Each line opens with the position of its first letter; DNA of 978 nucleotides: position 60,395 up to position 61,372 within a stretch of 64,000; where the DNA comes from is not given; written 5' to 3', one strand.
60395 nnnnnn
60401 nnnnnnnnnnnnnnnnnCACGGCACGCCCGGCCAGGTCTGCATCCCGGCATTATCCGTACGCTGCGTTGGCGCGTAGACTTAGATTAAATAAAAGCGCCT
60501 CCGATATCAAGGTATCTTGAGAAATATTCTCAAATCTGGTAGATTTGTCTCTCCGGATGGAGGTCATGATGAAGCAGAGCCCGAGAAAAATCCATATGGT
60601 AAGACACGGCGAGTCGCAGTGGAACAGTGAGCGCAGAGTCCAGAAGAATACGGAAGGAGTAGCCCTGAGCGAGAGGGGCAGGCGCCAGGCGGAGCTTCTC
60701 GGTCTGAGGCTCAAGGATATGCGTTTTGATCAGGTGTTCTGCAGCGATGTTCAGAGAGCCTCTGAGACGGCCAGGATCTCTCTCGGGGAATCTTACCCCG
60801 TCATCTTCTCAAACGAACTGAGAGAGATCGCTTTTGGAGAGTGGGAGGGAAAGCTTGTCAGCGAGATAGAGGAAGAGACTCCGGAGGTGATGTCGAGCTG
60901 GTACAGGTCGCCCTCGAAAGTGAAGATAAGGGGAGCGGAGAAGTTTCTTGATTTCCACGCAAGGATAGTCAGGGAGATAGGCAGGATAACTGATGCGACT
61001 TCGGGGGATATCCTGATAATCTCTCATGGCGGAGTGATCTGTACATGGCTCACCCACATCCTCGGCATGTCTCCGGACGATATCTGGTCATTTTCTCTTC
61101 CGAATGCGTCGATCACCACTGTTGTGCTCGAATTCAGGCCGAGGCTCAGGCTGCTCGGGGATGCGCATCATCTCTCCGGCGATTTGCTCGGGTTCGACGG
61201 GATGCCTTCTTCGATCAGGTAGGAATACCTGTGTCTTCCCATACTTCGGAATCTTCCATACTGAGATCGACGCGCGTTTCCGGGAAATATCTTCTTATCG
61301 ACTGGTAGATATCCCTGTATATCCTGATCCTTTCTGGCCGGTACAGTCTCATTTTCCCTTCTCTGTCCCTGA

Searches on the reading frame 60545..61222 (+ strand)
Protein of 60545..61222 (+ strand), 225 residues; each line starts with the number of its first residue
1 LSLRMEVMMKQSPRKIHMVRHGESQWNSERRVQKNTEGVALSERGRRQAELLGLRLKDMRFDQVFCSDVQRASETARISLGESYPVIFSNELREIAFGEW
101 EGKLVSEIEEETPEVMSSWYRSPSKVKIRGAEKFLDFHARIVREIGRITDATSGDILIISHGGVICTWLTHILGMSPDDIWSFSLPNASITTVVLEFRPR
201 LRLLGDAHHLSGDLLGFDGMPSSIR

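Call 67: search_protein_families(library=pfam, proteins=[window:60545-61222:+], max_evalue=0.00001)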
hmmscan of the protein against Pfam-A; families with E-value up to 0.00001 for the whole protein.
window:60545-61222:+ (225 aa): 1 family
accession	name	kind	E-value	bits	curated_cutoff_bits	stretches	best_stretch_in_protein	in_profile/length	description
PF00300.27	His_Phos_1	-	2.8e-52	177.7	21.7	1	16-195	1-181/194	Histidine phosphatase superfamily (branch 1)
